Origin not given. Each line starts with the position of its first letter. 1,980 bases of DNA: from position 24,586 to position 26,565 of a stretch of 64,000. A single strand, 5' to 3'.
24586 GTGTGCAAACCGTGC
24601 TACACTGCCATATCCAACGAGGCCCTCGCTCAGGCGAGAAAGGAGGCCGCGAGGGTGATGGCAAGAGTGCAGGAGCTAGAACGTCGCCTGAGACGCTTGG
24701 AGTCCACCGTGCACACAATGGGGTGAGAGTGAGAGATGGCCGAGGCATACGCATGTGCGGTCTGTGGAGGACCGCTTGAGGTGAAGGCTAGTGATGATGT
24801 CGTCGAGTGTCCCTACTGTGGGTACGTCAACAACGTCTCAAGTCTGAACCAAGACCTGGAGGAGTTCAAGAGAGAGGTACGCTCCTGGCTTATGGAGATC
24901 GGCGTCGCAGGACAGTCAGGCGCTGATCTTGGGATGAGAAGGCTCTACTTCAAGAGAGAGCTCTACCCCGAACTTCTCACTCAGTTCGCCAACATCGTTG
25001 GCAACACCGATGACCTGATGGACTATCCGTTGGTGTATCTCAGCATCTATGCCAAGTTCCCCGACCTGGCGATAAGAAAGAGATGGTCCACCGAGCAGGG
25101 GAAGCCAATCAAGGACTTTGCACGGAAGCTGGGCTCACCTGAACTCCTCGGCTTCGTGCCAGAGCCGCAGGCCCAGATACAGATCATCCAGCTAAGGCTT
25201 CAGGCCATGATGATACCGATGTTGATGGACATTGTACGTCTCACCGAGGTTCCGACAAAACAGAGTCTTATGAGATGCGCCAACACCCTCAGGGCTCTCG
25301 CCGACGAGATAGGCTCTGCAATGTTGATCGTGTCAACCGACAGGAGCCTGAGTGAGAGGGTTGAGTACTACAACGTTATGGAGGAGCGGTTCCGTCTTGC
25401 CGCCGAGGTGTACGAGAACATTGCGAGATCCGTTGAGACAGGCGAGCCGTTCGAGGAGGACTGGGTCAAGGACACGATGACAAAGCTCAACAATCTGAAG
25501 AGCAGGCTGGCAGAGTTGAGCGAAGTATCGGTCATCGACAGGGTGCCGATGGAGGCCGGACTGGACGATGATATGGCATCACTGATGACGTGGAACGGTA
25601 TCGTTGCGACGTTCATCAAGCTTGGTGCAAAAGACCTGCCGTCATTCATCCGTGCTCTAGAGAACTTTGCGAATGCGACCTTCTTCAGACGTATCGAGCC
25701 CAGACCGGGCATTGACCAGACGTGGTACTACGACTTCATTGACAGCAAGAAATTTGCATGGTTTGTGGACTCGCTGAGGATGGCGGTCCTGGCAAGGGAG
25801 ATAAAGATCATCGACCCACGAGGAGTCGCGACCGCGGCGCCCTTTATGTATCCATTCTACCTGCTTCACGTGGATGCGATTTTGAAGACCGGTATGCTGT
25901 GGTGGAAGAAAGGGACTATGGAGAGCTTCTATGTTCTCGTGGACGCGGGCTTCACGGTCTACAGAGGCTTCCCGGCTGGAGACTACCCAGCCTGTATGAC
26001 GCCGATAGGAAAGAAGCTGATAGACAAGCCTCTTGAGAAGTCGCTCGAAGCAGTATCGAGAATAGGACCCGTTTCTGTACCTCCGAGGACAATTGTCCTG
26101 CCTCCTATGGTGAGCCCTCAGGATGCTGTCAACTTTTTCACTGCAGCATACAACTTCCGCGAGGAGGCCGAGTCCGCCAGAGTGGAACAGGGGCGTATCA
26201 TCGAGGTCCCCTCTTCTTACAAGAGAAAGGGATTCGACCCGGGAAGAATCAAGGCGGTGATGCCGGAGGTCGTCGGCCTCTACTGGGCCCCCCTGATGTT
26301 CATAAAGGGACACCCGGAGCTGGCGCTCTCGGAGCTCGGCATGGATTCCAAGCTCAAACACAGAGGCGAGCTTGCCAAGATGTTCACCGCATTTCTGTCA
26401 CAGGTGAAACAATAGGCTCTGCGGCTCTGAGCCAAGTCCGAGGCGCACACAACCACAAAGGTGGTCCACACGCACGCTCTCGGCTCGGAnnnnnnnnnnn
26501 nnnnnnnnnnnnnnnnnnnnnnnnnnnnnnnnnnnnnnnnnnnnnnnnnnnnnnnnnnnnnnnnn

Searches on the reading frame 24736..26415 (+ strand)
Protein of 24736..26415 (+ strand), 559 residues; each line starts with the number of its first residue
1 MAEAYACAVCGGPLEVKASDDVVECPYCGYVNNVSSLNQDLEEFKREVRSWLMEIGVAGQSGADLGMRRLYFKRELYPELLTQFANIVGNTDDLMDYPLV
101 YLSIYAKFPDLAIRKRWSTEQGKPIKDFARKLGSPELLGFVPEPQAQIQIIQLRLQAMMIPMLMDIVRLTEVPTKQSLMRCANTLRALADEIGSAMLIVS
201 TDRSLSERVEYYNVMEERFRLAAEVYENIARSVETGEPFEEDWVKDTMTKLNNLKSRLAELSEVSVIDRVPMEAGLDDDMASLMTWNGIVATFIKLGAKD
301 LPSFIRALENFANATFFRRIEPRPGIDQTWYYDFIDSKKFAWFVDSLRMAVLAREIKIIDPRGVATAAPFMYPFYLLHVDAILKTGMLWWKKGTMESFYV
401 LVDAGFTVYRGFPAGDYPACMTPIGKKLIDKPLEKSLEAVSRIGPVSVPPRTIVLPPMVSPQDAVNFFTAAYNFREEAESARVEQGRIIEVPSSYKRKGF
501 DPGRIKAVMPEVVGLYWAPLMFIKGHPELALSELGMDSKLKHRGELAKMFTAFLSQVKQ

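Call 12: search_protein_families(library=pfam, proteins=[window:24736-26415:+], max_evalue=0.01)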
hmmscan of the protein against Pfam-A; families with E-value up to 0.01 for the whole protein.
window:24736-26415:+ (559 aa): 2 families
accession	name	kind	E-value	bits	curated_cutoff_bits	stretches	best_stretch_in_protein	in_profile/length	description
PF14446.12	Prok-RING_1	-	0.0039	17.5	29.1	1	5-29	5-27/54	Prokaryotic RING finger family 1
PF21344.3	Zn_ribbon_LysW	-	0.0052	16.8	27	0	6-33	2-32/46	Alpha-aminoadipate carrier protein LysW-like, globular domain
